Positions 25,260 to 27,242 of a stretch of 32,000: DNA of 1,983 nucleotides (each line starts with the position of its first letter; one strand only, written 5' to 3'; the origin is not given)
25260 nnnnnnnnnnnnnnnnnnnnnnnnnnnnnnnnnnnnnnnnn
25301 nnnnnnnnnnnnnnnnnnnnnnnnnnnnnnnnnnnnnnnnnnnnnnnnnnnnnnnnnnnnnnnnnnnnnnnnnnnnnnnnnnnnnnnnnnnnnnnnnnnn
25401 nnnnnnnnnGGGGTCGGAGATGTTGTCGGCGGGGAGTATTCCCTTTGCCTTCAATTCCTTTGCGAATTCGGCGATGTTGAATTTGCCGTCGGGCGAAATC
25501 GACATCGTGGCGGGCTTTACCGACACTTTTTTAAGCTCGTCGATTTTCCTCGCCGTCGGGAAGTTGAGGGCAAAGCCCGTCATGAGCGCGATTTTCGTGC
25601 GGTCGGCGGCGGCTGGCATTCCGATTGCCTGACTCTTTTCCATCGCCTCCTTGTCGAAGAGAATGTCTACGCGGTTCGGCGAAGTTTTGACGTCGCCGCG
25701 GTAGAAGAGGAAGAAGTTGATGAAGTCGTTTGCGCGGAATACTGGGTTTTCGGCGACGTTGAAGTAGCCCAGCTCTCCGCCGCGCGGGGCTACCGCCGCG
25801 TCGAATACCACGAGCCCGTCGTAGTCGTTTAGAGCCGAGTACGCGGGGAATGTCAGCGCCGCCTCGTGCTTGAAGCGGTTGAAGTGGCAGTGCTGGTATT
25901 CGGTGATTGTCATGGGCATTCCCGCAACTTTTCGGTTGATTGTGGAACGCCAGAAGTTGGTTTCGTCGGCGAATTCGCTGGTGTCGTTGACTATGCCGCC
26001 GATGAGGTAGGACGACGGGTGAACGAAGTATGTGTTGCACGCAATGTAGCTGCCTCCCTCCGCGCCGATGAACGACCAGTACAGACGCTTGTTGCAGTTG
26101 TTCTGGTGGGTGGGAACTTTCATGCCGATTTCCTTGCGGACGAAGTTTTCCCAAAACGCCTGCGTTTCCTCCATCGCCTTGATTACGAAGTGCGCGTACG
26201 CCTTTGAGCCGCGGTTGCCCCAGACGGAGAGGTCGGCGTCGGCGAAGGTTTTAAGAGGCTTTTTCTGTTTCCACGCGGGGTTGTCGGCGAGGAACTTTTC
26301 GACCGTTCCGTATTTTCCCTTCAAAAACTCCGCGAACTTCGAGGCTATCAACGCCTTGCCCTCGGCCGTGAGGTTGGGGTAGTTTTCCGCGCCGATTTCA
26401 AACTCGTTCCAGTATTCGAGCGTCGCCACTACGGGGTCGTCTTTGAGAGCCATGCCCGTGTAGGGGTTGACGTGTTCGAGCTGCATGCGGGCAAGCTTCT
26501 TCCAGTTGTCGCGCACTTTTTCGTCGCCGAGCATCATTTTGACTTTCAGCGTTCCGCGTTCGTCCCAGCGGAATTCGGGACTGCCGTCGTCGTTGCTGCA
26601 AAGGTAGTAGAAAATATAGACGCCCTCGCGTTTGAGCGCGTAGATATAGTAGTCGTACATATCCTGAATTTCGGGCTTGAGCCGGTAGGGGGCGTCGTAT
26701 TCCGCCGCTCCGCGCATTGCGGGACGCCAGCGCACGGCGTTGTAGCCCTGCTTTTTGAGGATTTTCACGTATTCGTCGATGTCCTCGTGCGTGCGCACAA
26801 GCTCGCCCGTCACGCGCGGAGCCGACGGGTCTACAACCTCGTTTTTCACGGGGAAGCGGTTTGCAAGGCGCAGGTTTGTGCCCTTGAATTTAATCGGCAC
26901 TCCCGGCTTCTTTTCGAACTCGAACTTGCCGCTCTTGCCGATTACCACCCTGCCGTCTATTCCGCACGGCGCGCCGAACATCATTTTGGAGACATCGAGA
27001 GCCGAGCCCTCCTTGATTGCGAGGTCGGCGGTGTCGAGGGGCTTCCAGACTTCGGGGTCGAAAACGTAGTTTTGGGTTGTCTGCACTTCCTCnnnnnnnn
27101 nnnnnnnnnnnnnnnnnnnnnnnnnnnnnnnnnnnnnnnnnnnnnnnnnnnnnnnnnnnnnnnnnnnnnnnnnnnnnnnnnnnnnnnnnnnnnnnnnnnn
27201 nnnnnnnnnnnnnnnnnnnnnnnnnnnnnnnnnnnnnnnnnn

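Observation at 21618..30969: Tandem triplication of ~930-1090-aa secreted proteins that look like an unclassified clan GH-A glycosidase family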

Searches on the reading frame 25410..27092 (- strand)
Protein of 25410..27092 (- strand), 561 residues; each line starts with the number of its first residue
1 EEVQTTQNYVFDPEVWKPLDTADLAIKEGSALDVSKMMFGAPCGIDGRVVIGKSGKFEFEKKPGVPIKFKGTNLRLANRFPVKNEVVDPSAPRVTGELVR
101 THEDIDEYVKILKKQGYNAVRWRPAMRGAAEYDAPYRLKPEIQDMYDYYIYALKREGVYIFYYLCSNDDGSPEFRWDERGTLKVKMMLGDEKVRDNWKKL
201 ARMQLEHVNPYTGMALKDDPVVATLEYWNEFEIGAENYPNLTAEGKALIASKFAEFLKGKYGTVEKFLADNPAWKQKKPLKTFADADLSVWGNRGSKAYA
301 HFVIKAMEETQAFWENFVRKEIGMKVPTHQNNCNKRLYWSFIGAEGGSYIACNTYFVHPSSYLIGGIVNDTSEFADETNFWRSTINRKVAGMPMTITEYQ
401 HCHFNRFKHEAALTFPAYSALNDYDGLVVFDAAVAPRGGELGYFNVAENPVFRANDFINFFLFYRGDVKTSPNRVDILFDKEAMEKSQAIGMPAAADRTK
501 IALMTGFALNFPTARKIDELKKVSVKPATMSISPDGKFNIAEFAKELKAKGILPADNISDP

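Call 70: predict_structure(alignment_id=A5)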
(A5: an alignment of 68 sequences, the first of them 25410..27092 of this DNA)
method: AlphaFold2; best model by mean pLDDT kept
length: 561 residues; sequences in the alignment: 68
mean_pLDDT: 91.9   pTM: 0.92
mean pLDDT of the five models: 91.9, 91.2, 91.2, 91.0, 90.9
residues with pLDDT >= 90: 442; 70-90: 91; 50-70: 18; < 50: 10
segments of 3 or more residues with pLDDT < 50: 1-7, 89-91
pLDDT, mean of each block of 10 residues (from residue 1): 45 75 90 88 95 98 97 87 60 64 95 95 84 89 96 97 93 88 98 97 97 98 97 95 97 98 98 96 97 97 97 97 98 96 97 94 83 94 97 97 92 95 97 85 88 94 96 98 96 93 97 96 97 95 95 88 66
secondary structure, 60 per line:
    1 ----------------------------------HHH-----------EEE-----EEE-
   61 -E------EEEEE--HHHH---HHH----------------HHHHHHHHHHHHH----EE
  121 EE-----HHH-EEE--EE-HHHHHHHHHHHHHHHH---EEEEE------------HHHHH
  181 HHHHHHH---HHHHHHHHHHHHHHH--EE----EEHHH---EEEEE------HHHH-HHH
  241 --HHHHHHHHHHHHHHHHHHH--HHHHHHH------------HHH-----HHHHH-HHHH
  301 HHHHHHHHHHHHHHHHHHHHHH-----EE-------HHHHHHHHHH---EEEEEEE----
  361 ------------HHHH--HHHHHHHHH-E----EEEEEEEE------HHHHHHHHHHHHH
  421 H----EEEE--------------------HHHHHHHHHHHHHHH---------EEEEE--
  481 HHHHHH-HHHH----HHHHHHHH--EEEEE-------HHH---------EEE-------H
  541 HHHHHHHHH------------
elements in order: E49-51 E57-59 E69-73 H76-79 H102-114 E119-122 E132-134 H140-155 E159-163 H176-187 H191-205 E222-226 H233-236 H243-261 H264-270 H291-295 H297-322 H337-346 E350-356 H373-376 H379-387 E394-401 H408-421 E426-429 H450-464 E474-478 H481-486 H488-491 H496-503 E506-510 E530-532 H540-549

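Call 72: fold_search(model_id=the predicted structure, library=pdb)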
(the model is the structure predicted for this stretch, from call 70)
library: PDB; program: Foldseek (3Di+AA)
matches with E <= 10: 1192; with E <= 0.001: 144
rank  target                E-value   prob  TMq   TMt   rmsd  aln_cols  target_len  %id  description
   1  8gf3                  6.6e-10  1.00  0.41  0.61   6.9       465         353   12  Crystallographic structure from BlMan5_7 (released 2024-04-17)
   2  4lyq_A                9.8e-10  1.00  0.43  0.57   6.8       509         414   11  Crystal Structure of Glycoside Hydrolase Family 5 Mannosidase from Rhizomucor miehei, E202A mutant (released 2014-08-06)
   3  7odj                  1.4e-09  1.00  0.43  0.57   7.0       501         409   12  Exo-mannosidase from Cellvibrio mixtus bound to N-alkyl mannocyclophellitol aziridine (released 2022-02-16)
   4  1uuq                  1.9e-09  1.00  0.44  0.58   7.0       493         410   12  Exo-mannosidase from Cellvibrio mixtus (released 2004-04-16)
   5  4lyp_A                2.0e-09  1.00  0.44  0.57   6.8       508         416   11  Crystal Structure of Glycoside Hydrolase Family 5 Mannosidase from Rhizomucor miehei (released 2014-08-06)
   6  1rh9                  2.7e-09  1.00  0.43  0.63   6.0       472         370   14  Family GH5 endo-beta-mannanase from Lycopersicon esculentum (tomato) (released 2005-04-19)
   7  6tn6                  2.7e-09  1.00  0.41  0.49   8.5       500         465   11  X-ray structure of the endo-beta-1,4-mannanase from Thermotoga petrophila (released 2020-04-29)
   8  4lyr                  3.0e-09  1.00  0.42  0.56   7.1       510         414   12  Glycoside Hydrolase Family 5 Mannosidase from Rhizomucor miehei, E301A mutant (released 2014-08-06)
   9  9m20                  4.9e-09  1.00  0.43  0.62   6.2       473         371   12  GmMAN19-1 from Glycine max (released 2026-02-04)
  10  4lyp_B                4.9e-09  1.00  0.43  0.57   6.9       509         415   11  Crystal Structure of Glycoside Hydrolase Family 5 Mannosidase from Rhizomucor miehei (released 2014-08-06)
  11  4nrr_A                8.0e-09  1.00  0.43  0.56   6.9       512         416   12  Crystal Structure of Glycoside Hydrolase Family 5 Mannosidase (E202A mutant) from Rhizomucor miehei in complex with ma (released 2014-11-19)
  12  4nrr_B                1.1e-08  1.00  0.43  0.56   6.9       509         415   11  Crystal Structure of Glycoside Hydrolase Family 5 Mannosidase (E202A mutant) from Rhizomucor miehei in complex with ma (released 2014-11-19)
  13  4nrs_B                1.2e-08  1.00  0.43  0.56   6.8       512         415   10  Crystal Structure of Glycoside Hydrolase Family 5 Mannosidase (E202A mutant) from Rhizomucor miehei in complex with ma (released 2014-11-19)
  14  4uzs_C                2.3e-08  1.00  0.45  0.38   8.0       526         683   15  Crystal structure of Bifidobacterium bifidum beta-galactosidase (released 2015-09-30)
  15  4uzs_A                2.6e-08  1.00  0.47  0.40   7.2       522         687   14  Crystal structure of Bifidobacterium bifidum beta-galactosidase (released 2015-09-30)
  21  7vkx_A                1.5e-07  1.00  0.47  0.39   8.0       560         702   12  The complex structure of beta-1,2-glucosyltransferase from Ignavibacterium album with glucose (released 2022-03-09)
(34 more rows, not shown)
